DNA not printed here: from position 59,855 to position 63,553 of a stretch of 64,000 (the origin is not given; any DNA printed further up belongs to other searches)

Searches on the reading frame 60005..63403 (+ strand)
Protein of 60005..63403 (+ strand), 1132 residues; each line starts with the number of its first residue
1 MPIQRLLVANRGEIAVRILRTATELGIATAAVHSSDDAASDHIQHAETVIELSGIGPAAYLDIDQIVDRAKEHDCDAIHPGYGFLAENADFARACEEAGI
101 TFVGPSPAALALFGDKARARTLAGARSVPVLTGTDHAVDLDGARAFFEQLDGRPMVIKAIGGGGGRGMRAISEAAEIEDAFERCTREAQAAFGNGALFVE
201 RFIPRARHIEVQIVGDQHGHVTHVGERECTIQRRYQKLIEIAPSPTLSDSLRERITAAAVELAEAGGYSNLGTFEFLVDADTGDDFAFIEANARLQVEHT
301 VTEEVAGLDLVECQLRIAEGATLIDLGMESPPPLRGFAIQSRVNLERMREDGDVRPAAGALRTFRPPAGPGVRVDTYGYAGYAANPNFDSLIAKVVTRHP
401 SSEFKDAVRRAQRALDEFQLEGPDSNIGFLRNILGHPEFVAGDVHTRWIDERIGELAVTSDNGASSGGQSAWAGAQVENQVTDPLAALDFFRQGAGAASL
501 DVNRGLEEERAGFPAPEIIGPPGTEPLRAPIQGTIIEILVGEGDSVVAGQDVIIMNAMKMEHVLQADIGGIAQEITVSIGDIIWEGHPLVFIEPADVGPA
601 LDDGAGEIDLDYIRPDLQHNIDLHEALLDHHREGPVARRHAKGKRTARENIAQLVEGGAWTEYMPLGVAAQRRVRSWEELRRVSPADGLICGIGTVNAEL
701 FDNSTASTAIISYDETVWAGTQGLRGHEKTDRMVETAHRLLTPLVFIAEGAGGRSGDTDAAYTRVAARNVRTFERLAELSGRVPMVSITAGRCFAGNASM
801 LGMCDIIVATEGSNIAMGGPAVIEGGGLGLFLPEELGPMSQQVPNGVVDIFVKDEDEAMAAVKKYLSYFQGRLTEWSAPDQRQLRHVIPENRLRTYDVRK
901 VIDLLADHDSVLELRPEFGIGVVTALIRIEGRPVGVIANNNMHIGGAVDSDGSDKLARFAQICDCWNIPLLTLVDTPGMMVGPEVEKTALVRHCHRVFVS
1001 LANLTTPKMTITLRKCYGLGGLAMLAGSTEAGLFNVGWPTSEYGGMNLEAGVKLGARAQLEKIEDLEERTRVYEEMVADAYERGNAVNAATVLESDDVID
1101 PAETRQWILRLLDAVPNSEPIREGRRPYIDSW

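Call 58: search_protein_families(library=pfam, proteins=[window:60005-63403:+], max_evalue=0.0001)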
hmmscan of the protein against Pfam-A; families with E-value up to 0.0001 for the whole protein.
window:60005-63403:+ (1132 aa): 7 families
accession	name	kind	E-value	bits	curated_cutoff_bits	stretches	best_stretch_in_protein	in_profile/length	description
PF01039.27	Carboxyl_trans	-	2.8e-73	247.7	22.3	1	639-1110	2-473/493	Carboxyl transferase domain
PF02786.22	CPSase_L_D2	-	2.5e-59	200.8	19.8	1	115-323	1-208/211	Carbamoyl-phosphate synthase L chain, ATP binding domain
PF00289.28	Biotin_carb_N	-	2.2e-40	138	25.5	1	3-110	2-110/110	Biotin carboxylase, N-terminal domain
PF02785.25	Biotin_carb_C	-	5e-28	97.8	32.4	1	341-451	2-108/108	Biotin carboxylase C-terminal domain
PF00364.28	Biotin_lipoyl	-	8.8e-11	41.9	22.1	1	527-591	3-72/73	Biotin-requiring enzyme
PF03255.19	ACCA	-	7.7e-07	29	23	0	943-1023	123-203/310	Acetyl co-enzyme A carboxylase carboxyltransferase-like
PF02222.28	ATP-grasp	-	5.1e-06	26.7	27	1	141-279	20-150/179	ATP-grasp domain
